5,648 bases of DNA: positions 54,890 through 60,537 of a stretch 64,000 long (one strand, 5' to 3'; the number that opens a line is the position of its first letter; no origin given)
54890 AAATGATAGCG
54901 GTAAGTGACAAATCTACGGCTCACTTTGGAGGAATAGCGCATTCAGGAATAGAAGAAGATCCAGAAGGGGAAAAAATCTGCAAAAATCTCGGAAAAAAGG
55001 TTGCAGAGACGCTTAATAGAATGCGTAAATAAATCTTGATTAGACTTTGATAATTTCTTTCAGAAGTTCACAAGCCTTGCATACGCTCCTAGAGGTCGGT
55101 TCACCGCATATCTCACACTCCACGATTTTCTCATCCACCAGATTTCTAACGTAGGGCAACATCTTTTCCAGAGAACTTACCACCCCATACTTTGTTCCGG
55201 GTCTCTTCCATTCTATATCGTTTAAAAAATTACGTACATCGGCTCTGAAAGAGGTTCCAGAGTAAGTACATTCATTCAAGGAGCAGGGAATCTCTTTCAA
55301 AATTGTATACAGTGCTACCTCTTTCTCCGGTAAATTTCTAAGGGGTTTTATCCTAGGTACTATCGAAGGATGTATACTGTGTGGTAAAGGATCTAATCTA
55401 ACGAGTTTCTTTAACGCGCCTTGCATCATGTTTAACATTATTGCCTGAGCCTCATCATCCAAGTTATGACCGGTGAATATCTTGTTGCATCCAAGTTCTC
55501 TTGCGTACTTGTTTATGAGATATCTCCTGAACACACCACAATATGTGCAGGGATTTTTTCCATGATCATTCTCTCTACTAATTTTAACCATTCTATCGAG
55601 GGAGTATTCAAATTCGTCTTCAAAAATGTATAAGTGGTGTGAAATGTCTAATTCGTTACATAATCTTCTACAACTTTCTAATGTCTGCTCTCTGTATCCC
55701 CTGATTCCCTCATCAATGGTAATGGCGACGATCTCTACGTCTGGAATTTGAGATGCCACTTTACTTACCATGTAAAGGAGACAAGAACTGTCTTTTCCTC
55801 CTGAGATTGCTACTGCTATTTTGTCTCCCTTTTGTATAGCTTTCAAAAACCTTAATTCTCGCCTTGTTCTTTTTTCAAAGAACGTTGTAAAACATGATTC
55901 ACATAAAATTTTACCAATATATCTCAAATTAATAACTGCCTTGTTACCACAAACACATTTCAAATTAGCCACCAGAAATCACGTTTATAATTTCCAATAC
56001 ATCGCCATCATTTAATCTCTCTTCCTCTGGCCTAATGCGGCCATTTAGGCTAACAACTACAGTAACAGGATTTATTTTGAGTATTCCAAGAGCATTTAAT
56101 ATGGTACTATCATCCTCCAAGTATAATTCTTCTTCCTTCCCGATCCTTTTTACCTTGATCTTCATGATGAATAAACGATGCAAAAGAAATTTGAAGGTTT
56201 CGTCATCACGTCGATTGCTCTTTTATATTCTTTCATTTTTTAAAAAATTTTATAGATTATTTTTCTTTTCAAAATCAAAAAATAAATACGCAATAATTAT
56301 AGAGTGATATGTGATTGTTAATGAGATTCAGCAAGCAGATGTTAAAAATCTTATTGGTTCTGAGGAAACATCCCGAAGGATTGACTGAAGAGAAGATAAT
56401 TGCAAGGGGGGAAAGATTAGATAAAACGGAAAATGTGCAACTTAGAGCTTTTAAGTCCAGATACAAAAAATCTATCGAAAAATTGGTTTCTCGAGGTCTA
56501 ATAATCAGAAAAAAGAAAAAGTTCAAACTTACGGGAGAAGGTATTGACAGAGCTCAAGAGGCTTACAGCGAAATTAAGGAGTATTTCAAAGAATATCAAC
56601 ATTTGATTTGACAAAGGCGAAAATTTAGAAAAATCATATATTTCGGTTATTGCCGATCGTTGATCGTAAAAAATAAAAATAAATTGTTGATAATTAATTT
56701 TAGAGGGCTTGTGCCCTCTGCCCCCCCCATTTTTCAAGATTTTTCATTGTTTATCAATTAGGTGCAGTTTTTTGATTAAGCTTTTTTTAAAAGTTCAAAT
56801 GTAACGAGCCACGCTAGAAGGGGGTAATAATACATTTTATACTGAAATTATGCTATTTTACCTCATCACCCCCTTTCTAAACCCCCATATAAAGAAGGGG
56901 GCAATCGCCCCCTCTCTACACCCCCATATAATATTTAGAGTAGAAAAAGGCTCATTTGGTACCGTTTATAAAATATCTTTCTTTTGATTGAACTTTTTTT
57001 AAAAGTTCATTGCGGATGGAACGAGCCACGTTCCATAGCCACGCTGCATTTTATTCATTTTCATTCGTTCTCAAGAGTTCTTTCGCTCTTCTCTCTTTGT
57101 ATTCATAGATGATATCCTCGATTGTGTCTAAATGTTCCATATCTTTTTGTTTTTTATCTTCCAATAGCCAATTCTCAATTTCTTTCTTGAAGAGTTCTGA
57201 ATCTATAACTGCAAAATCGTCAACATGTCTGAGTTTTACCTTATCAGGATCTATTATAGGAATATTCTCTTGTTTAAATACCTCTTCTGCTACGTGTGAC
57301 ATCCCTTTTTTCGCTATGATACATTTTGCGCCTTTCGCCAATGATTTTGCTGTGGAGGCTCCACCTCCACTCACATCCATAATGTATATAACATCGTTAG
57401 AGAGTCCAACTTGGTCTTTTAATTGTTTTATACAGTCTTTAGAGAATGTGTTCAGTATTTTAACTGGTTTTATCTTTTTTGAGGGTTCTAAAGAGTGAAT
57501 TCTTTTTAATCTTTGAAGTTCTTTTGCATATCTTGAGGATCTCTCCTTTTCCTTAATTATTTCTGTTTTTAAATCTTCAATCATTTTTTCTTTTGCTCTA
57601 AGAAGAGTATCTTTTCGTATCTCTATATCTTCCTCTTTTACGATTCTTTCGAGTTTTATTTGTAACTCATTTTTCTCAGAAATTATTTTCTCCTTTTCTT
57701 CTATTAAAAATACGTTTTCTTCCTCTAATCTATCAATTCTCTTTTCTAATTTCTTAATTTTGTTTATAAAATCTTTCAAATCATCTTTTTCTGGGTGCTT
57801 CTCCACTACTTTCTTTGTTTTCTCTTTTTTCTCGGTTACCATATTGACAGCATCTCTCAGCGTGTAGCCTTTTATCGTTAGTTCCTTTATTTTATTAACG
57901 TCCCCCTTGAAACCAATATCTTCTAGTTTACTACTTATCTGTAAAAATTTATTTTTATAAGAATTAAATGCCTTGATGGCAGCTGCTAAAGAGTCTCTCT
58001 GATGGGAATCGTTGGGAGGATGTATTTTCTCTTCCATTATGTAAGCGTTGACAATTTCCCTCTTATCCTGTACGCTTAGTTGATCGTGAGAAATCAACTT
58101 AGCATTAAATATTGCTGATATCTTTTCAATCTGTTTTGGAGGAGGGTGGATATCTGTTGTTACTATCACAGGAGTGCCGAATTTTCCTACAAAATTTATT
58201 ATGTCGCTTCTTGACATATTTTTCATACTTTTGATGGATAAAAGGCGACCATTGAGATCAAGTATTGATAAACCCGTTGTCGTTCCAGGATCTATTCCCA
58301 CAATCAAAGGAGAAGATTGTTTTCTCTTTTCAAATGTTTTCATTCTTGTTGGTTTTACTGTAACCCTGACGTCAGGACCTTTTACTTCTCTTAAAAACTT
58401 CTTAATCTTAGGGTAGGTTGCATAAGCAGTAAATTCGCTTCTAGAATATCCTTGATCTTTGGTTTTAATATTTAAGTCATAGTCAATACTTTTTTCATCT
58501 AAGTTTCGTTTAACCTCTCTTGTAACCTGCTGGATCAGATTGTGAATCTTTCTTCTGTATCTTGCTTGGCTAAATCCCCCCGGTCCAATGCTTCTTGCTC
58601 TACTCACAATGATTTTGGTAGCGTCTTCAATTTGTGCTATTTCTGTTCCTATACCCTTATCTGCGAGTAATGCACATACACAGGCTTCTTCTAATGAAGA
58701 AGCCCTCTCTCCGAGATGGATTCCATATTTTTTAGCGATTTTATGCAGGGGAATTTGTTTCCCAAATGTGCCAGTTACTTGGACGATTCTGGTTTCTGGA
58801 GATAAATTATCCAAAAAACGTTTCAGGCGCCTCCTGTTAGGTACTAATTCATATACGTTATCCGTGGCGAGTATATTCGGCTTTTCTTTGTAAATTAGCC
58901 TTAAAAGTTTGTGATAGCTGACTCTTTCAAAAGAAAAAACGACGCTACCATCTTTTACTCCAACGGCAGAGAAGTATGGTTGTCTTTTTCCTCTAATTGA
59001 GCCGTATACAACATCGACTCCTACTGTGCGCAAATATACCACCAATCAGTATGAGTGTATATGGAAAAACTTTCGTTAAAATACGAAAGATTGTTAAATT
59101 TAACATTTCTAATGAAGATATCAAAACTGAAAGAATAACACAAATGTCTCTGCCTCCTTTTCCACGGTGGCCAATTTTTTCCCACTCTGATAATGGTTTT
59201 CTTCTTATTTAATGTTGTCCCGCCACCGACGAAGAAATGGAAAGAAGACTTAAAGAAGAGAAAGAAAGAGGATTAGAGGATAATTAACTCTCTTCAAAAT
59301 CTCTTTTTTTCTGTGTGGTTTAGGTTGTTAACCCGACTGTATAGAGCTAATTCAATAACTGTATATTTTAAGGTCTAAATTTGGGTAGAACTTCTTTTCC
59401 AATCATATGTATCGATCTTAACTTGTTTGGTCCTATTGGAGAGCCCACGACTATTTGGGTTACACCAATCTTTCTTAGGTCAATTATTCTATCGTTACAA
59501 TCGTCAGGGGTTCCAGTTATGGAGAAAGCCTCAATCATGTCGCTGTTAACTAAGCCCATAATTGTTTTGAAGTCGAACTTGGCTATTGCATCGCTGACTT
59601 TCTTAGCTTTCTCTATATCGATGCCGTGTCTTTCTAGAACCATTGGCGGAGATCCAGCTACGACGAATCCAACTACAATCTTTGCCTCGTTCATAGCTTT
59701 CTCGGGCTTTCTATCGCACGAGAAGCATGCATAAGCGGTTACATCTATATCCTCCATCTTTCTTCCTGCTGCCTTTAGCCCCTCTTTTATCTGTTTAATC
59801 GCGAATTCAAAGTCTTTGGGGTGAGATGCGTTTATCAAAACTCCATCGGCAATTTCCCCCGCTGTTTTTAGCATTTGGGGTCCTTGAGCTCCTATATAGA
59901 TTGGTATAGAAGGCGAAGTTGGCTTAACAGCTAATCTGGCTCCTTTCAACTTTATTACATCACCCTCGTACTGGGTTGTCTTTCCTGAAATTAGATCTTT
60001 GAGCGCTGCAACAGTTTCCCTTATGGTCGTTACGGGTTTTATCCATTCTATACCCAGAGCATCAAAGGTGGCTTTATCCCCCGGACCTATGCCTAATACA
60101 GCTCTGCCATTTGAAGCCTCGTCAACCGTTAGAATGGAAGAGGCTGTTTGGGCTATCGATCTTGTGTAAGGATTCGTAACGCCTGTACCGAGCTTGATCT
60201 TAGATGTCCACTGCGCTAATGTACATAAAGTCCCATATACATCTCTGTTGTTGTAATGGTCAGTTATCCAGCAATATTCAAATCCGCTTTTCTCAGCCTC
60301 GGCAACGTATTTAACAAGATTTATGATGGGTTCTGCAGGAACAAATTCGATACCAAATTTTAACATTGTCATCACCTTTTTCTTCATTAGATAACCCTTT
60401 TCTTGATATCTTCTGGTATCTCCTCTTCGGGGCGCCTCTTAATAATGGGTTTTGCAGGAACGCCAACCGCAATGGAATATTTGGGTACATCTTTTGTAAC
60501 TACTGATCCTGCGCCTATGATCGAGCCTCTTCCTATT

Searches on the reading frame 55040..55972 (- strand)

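Call 64: search_protein_families(library=pfam, proteins=[window:55040-55972:-], max_evalue=0.001)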
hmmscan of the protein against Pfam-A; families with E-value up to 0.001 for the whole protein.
window:55040-55972:- (310 aa): 6 families
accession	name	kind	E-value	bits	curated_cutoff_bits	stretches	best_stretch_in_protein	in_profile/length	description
PF01171.26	ATP_bind_3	-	8.2e-14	52.2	27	1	51-189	1-124/182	PP-loop family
PF03054.22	tRNA_Me_trans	-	3.2e-10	40.4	20.6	1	51-172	2-129/202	tRNA methyl transferase HUP domain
PF16503.10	zn-ribbon_14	-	1.1e-05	25.3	34.9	1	285-305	2-22/32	Zinc-ribbon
PF22082.2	TtuA_LIM_N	-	1.2e-05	25.7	27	1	5-28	1-25/26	2-thiouridine synthetase TtuA, N-terminal LIM domain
PF01507.26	PAPS_reduct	-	1.7e-05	25.4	22.5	1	52-230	2-156/175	Phosphoadenosine phosphosulfate reductase domain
PF06508.19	QueC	-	4.4e-05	23.5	22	1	53-173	3-124/210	Queuosine biosynthesis protein QueC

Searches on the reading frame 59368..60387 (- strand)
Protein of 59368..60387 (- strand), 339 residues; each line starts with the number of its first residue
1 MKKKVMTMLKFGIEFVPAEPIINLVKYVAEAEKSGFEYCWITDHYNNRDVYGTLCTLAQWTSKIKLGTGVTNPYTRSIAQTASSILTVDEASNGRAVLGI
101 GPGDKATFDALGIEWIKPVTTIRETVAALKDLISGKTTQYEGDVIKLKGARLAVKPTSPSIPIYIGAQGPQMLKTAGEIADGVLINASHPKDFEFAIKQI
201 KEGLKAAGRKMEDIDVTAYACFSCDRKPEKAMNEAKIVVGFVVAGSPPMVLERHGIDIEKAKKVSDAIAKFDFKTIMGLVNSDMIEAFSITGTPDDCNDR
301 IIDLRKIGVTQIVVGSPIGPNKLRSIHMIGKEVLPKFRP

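Call 64: search_protein_families(library=pfam, proteins=[window:59368-60387:-], max_evalue=0.001)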
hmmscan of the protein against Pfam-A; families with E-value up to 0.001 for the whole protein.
window:59368-60387:- (339 aa): 1 family
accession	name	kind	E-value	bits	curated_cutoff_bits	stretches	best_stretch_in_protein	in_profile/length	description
PF00296.26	Bac_luciferase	-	4e-68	230.5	27.9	1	16-311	16-314/314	Luciferase-like monooxygenase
